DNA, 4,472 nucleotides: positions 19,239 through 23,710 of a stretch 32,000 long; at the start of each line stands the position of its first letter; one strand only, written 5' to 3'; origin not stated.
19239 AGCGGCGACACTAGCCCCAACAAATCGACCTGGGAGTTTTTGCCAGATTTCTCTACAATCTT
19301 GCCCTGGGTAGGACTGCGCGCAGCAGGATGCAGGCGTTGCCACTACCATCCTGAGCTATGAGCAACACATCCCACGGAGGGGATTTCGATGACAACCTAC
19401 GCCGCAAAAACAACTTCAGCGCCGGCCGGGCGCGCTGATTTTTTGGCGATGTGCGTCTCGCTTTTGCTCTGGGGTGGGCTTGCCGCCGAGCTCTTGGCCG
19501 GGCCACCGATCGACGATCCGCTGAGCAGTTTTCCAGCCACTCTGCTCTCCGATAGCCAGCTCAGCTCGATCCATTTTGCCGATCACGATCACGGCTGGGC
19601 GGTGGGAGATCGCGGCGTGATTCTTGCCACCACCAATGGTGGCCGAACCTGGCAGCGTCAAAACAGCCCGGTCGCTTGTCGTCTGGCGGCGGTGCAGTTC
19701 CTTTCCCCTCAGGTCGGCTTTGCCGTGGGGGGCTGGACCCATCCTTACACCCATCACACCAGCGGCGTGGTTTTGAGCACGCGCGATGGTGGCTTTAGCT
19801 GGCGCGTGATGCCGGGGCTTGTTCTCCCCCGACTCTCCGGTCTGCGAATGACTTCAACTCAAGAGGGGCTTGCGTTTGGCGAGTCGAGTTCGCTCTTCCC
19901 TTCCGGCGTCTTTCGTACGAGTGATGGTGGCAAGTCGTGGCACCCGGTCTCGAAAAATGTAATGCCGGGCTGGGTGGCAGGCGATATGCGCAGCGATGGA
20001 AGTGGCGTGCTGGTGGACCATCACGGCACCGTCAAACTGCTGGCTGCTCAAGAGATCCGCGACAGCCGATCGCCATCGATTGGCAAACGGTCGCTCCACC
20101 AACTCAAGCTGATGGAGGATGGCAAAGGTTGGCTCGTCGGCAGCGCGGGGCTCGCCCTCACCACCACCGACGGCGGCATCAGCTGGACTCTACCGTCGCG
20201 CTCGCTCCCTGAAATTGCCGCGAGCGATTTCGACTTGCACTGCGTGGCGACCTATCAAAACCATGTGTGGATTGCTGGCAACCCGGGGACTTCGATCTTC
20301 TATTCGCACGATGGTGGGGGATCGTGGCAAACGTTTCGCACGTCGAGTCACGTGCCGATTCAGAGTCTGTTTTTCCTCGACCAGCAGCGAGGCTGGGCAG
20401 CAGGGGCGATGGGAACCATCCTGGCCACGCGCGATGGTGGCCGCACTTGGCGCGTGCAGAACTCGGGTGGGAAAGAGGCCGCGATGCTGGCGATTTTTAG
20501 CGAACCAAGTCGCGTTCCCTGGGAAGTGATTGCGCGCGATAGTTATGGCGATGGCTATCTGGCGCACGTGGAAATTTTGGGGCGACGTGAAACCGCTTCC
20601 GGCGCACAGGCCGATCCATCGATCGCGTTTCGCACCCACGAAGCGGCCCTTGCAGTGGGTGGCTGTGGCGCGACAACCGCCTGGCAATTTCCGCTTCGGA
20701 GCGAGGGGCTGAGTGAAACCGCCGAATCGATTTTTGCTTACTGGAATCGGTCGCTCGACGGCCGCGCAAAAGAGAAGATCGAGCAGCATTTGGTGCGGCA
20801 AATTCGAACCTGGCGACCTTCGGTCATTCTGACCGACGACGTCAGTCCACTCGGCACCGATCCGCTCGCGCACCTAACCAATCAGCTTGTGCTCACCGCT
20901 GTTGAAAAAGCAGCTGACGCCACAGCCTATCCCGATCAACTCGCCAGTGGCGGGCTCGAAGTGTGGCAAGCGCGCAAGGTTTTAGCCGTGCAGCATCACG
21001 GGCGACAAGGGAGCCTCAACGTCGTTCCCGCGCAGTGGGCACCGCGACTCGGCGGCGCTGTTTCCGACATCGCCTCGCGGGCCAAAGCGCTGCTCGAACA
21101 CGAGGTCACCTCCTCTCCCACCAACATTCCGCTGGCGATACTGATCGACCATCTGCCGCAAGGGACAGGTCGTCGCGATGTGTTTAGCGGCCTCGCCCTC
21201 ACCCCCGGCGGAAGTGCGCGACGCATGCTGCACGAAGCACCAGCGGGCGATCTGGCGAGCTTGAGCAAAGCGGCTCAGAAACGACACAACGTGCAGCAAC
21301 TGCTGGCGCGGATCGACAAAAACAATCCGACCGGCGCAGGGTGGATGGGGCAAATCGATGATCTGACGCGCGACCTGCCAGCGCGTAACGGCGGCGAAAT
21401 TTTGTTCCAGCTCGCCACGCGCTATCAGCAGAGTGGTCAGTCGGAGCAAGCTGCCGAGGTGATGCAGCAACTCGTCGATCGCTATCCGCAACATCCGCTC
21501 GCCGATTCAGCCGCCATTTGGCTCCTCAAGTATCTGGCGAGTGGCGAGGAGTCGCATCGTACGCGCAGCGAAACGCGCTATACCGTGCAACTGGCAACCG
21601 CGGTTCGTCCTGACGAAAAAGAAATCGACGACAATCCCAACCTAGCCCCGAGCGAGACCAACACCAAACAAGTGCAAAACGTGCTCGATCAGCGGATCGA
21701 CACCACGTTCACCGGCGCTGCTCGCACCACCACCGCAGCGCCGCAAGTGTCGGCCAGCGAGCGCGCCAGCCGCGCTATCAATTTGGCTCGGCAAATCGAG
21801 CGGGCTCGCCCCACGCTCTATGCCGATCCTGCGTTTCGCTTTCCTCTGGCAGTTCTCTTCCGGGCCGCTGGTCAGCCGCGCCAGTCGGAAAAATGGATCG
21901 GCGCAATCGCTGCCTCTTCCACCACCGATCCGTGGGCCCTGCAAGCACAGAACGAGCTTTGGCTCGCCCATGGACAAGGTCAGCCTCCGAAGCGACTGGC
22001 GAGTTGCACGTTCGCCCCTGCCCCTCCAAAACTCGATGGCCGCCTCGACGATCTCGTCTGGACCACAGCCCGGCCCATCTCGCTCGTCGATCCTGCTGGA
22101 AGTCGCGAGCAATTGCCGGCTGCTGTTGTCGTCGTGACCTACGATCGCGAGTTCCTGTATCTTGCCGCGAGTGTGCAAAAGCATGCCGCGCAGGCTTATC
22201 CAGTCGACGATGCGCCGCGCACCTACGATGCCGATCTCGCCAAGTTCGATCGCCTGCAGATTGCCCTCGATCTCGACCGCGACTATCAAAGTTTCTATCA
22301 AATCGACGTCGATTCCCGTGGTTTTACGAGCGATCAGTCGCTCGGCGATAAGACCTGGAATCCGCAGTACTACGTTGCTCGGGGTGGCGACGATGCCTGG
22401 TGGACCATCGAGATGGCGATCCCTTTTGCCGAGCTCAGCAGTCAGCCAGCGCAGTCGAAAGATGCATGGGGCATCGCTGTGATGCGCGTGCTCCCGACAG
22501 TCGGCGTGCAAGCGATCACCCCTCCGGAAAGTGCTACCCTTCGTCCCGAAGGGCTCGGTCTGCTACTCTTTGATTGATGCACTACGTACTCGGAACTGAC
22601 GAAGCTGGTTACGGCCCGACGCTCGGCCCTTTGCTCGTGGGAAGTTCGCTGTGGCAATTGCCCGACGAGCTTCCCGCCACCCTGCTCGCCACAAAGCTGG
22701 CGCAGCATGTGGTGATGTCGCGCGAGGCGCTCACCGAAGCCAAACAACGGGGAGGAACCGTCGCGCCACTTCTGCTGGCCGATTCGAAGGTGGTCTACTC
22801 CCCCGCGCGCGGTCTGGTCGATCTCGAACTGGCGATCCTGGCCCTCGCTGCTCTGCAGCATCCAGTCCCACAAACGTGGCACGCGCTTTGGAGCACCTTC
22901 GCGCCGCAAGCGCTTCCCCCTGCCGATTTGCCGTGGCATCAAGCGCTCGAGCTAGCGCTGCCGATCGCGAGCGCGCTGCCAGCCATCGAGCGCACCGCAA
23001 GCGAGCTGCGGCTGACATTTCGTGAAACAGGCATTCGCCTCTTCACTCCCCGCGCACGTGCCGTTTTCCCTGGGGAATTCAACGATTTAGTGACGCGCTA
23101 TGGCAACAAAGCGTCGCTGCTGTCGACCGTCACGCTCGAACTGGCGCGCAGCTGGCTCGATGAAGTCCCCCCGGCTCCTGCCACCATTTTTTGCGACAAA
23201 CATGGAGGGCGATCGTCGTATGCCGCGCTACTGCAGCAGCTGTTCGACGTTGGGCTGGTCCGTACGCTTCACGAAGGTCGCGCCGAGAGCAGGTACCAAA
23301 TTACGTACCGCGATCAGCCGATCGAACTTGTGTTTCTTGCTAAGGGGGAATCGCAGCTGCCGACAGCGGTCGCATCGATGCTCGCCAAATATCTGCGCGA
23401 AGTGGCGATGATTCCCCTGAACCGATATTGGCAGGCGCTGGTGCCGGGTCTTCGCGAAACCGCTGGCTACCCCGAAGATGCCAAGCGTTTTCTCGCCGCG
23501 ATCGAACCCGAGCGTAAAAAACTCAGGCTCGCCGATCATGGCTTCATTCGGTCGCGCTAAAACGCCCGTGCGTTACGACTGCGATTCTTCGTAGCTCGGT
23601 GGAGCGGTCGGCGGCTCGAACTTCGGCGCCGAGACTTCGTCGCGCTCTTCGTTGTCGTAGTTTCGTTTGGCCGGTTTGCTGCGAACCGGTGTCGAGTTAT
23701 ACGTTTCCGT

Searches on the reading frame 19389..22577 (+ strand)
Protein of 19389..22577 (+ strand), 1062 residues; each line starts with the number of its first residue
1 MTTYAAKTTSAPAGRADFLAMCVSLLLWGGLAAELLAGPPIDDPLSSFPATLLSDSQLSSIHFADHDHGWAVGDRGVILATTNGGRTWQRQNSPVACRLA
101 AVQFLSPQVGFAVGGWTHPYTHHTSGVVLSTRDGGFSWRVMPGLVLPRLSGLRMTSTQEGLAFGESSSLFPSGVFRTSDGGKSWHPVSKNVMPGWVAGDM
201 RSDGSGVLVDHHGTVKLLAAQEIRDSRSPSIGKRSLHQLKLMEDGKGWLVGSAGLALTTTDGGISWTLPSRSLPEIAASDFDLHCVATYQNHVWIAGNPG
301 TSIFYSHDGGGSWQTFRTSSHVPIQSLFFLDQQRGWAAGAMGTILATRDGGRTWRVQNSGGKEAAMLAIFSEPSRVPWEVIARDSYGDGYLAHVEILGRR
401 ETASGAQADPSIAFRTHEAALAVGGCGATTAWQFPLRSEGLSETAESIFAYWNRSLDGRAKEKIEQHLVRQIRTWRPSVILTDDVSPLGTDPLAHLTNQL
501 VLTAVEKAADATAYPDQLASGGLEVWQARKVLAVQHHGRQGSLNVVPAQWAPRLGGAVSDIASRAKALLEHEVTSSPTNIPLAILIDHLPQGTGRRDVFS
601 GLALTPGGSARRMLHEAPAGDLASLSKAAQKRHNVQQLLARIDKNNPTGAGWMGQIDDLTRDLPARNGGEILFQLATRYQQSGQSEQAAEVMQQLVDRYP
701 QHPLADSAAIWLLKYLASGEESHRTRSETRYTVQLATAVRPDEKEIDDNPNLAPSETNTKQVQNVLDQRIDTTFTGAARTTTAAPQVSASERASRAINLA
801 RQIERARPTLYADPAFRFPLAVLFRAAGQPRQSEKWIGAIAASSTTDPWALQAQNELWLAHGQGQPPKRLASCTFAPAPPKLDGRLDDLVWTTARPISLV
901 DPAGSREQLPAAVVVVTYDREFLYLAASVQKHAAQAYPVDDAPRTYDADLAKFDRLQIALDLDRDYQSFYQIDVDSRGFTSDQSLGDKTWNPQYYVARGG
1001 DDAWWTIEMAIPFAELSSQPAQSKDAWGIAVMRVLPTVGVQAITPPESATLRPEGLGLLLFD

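Call 89: search_protein_families(library=pfam, proteins=[window:19389-22577:+], max_evalue=0.001)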
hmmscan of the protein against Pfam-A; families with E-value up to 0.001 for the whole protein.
window:19389-22577:+ (1062 aa): 3 families
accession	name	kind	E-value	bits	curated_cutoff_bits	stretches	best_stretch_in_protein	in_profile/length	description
PF14870.12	PSII_BNR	-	3e-27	96.1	27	2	238-323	22-104/303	Photosynthesis system II assembly factor YCF48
PF15902.12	Sortilin-Vps10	-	3.3e-07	29.9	33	0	258-355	5-110/446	Sortilin, neurotensin receptor 3,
PF02012.26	BNR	-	6.2e-07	28.9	27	0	304-315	1-12/12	BNR/Asp-box repeat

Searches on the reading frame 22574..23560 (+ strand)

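Call 89: search_protein_families(library=pfam, proteins=[window:22574-23560:+], max_evalue=0.001)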
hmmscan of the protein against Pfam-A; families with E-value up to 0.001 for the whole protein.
window:22574-23560:+ (328 aa): 1 family
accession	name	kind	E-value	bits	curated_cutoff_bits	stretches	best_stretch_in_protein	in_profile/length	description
PF01351.25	RNase_HII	-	6e-06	26.7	25.8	0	6-23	1-18/199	Ribonuclease HII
